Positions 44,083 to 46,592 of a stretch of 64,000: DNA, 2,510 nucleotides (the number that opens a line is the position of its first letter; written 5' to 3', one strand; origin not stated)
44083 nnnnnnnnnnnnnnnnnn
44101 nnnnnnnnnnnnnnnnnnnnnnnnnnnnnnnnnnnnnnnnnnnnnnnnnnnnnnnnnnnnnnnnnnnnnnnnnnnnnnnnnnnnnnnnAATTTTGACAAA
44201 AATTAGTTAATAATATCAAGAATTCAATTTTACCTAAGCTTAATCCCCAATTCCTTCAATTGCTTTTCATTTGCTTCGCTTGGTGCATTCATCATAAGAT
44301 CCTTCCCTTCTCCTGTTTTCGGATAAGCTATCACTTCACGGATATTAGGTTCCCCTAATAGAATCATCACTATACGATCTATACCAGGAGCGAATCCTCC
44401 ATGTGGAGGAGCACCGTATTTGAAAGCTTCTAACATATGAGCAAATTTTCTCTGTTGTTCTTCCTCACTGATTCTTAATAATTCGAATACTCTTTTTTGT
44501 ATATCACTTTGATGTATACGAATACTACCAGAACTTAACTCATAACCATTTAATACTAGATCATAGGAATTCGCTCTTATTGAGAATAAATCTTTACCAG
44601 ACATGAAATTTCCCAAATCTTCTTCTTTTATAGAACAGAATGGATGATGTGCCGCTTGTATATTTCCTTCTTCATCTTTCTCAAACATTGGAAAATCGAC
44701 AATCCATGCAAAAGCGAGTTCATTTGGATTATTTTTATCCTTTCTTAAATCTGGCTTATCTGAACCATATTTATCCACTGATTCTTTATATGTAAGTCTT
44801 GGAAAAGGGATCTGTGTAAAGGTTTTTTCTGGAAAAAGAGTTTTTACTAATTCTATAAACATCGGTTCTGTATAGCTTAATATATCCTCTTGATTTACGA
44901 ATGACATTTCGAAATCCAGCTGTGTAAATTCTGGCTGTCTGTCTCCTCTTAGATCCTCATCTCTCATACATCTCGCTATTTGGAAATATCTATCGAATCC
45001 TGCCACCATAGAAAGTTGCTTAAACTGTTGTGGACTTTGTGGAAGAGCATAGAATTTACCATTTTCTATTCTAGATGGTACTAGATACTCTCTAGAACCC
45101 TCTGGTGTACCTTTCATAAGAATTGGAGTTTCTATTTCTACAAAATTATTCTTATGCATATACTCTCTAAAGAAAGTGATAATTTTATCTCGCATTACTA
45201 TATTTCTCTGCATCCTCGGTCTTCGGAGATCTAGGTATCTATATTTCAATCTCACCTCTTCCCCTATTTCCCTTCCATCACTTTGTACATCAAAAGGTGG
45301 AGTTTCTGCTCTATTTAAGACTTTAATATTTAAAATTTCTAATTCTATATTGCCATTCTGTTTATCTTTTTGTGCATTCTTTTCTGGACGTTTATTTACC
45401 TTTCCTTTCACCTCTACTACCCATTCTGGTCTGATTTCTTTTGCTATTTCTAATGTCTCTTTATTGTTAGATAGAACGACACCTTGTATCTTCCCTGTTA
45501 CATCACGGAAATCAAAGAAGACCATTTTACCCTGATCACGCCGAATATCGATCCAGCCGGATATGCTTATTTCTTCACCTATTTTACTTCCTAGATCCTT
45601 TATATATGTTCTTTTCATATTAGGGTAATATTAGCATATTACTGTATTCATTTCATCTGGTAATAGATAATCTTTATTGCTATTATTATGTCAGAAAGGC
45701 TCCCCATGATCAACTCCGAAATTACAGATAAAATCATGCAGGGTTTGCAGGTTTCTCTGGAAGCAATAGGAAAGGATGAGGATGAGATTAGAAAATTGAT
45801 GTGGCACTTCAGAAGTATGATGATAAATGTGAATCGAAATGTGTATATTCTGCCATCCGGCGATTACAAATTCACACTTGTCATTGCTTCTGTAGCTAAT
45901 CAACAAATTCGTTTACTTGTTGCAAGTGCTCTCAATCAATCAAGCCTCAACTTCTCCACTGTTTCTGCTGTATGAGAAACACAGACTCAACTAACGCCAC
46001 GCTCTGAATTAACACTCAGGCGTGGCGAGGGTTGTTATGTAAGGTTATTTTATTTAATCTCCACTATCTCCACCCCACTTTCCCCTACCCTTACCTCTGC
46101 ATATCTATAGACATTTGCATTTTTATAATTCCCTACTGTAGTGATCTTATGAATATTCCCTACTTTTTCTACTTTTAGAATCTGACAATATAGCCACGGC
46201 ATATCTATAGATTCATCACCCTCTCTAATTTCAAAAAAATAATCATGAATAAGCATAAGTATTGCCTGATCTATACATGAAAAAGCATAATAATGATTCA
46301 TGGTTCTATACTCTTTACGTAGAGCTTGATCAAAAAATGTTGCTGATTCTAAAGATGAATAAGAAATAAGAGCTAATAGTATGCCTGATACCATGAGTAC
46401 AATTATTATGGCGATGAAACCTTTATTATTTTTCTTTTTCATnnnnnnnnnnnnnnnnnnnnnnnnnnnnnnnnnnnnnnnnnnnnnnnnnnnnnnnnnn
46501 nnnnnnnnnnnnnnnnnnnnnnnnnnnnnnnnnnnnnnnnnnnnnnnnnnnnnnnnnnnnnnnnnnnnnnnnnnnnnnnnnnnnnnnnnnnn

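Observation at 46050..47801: Three tandem pilin-like genes including an unannotated 52-aa prepilin with an ATGA start/stop overlap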

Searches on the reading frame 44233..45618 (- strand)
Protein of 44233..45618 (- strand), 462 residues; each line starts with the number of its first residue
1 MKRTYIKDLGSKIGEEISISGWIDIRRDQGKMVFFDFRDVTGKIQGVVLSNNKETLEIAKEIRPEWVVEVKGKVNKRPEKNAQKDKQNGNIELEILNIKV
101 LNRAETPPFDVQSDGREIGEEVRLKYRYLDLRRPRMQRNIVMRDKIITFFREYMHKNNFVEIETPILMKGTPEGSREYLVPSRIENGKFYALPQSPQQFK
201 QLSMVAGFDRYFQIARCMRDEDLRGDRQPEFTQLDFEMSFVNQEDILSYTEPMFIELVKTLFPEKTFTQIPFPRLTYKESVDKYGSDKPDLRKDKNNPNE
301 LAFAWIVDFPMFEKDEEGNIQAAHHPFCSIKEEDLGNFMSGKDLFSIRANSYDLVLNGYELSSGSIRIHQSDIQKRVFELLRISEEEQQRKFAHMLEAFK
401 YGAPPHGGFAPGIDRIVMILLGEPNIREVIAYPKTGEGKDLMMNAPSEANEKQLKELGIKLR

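Call 6: search_protein_families(library=pfam, proteins=[window:44233-45618:-], max_evalue=0.1)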
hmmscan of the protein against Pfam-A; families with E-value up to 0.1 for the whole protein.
window:44233-45618:- (462 aa): 4 families
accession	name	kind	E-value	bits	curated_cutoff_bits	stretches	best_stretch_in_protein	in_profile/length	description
PF00152.25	tRNA-synt_2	-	1.3e-116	389.4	25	1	120-435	2-307/308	tRNA synthetases class II (D, K and N)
PF01336.31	tRNA_anti-codon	-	1.4e-15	57.5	27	1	17-101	1-75/75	OB-fold nucleic acid binding domain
PF01409.25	tRNA-synt_2d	-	0.024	14.5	19.8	0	195-265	88-157/246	tRNA synthetases class II core domain (F)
PF04076.19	BOF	-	0.065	13.8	25.8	0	16-80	36-93/103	Bacterial OB fold (BOF) protein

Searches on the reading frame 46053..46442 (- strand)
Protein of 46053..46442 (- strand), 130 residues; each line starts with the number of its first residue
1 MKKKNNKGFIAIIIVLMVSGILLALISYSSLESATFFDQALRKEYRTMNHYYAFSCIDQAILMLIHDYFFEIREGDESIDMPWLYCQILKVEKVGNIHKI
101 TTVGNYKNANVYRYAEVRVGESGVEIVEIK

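Call 6: search_protein_families(library=pfam, proteins=[window:46053-46442:-], max_evalue=0.1)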
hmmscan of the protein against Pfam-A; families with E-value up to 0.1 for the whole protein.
window:46053-46442:- (130 aa): 1 family
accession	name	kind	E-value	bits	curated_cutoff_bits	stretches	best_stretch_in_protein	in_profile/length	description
PF02378.23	PTS_EIIC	-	0.062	12.8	30.7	1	7-36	2-29/319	Phosphotransferase system, EIIC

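Call 7: search_protein_families(library=ncbifam, proteins=[window:46053-46442:-], max_evalue=1)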
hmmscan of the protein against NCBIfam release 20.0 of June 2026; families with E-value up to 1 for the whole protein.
window:46053-46442:- (130 aa): 1 family
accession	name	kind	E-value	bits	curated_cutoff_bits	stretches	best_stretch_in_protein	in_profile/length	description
NF007558.0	PRK10179.1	equivalog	0.015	15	339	1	45-109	53-112/217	formate dehydrogenase-N subunit gamma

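Call 28: find_homologous_proteins(query=A3, max_evalue=0.1)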
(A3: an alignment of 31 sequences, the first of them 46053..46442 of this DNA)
Query A3 (31 sequences) (130 aa, profile of the alignment): 60 proteins with E <= 0.1 among 5222 candidates.
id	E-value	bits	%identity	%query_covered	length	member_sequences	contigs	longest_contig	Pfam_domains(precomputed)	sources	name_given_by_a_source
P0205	6.1e-50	186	46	98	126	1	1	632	-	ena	-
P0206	1.7e-48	181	48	96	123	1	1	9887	-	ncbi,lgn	-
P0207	6.3e-48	180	55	96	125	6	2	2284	-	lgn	-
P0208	9.7e-47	176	52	98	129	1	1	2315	-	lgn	-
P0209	6.9e-46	173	53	95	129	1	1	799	-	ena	-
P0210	1.6e-45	172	100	100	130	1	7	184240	-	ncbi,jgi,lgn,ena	-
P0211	3.9e-45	170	50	99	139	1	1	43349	-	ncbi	-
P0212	4.9e-45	170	50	93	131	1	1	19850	-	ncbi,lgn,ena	-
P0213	2.0e-44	168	72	95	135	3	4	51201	-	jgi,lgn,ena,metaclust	metaclust:\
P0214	5.9e-44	167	56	96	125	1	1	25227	-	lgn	-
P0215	6.4e-44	167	42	96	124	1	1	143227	-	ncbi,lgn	ncbi:MAG: hypothetical protein V4697_02910 [Patescibacteria group bacterium]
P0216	7.1e-44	166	41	96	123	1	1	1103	-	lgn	-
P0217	1.2e-43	166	77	94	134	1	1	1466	-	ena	-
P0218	1.2e-43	166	46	96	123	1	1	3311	-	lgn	-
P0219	1.5e-43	165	54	95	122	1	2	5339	-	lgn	-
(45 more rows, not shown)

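Call 37: predict_structure(alignment_id=A4)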
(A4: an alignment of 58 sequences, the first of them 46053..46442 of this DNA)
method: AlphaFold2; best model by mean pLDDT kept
length: 130 residues; sequences in the alignment: 58
mean_pLDDT: 92.6   pTM: 0.71
mean pLDDT of the five models: 92.6, 92.3, 91.8, 91.9, 91.4
residues with pLDDT >= 90: 107; 70-90: 18; 50-70: 4; < 50: 1
segments of 3 or more residues with pLDDT < 50: none
pLDDT, mean of each block of 10 residues (from residue 1): 69 96 97 91 94 98 94 88 97 96 95 96 93
secondary structure, 60 per line:
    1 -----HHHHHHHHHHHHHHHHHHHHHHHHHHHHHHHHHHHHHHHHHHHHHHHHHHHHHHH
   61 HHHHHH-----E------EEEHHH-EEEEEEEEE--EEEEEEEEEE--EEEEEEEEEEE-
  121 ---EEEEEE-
elements in order: H6-66 E79-81 E86-94 E97-106 E109-119 E124-129

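Call 40: fold_search(model_id=the predicted structure, library=pdb)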
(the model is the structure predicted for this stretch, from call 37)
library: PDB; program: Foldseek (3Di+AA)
matches with E <= 10: 935; with E <= 0.001: 0
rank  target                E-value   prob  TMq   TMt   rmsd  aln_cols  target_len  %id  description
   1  4r80_A                9.3e-02  0.98  0.34  0.56  10.3        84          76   12  Crystal Structure of a De Novo Designed Beta Sheet Protein, Cystatin Fold, Northeast Structural Genomics Consortium (N (released 2014-09-24)
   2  5kph_MODEL_1_A        1.2e-01  0.98  0.34  0.49   7.1        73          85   15  Solution NMR Structure of Denovo Beta Sheet Design Protein, Northeast Structural Genomics Consortium (NESG) Ta (released 2016-09-28)
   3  6w90                  1.4e-01  0.57  0.29  0.29  14.0       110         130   20  De novo designed NTF2 fold protein NT-9 (released 2020-08-19)
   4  5ts4_C                1.5e-01  0.99  0.30  0.36   2.1        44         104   14  Crystal structure of a de novo designed protein with curved beta-sheet (released 2017-01-25)
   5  5tph_B                1.5e-01  0.77  0.28  0.29  10.8        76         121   12  Crystal structure of a de novo designed protein homodimer with curved beta-sheet (released 2017-01-25)
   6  2jq5_MODEL_1_A        1.6e-01  0.98  0.30  0.30   2.8        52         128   10  Solution structure of RPA3114, a SEC-C motif containing protein from Rhodopseudomonas palustris; Northeast Str (released 2007-06-26)
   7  5trv                  1.9e-01  0.96  0.28  0.30   2.6        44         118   16  Crystal structure of a de novo designed protein with curved beta-sheet (released 2017-01-25)
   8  5tph_A                2.1e-01  0.96  0.27  0.29   2.7        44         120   14  Crystal structure of a de novo designed protein homodimer with curved beta-sheet (released 2017-01-25)
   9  8rb9_G                2.4e-01  0.30  0.22  0.16  13.5       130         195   10  Cryo-EM structure of the NADH:ferredoxin oxidoreductase RNF from Azotobacter vinelandii, NADH added (released 2024-06-26)
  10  3fka_A                2.6e-01  0.97  0.29  0.32   2.9        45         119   18  CRYSTAL STRUCTURE OF A NTF-2 LIKE PROTEIN OF UNKNOWN FUNCTION (SPO1084) FROM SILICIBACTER POMEROYI DSS-3 AT 1.69 A RES (released 2009-02-24)
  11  5ts4_B                2.7e-01  0.95  0.31  0.37   6.5        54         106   11  Crystal structure of a de novo designed protein with curved beta-sheet (released 2017-01-25)
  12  3fka_B                2.9e-01  0.66  0.31  0.33  12.7       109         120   11  CRYSTAL STRUCTURE OF A NTF-2 LIKE PROTEIN OF UNKNOWN FUNCTION (SPO1084) FROM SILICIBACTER POMEROYI DSS-3 AT 1.69 A RES (released 2009-02-24)
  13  2m5c_MODEL_1_A        2.9e-01  0.63  0.26  0.16   5.5        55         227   14  Solution Structure of the Bacillus cereus Metallo-Beta-Lactamase BcII (released 2013-10-09)
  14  5u35_B                3.0e-01  0.54  0.31  0.33  14.2       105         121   10  Crystal structure of a de novo designed protein with curved beta-sheet (released 2017-01-25)
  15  1yqf_E                3.2e-01  0.44  0.29  0.22   4.7        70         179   14  Hypothetical protein from leishmania major unknown function sequence homologue to human p32 protein (released 2005-02-22)
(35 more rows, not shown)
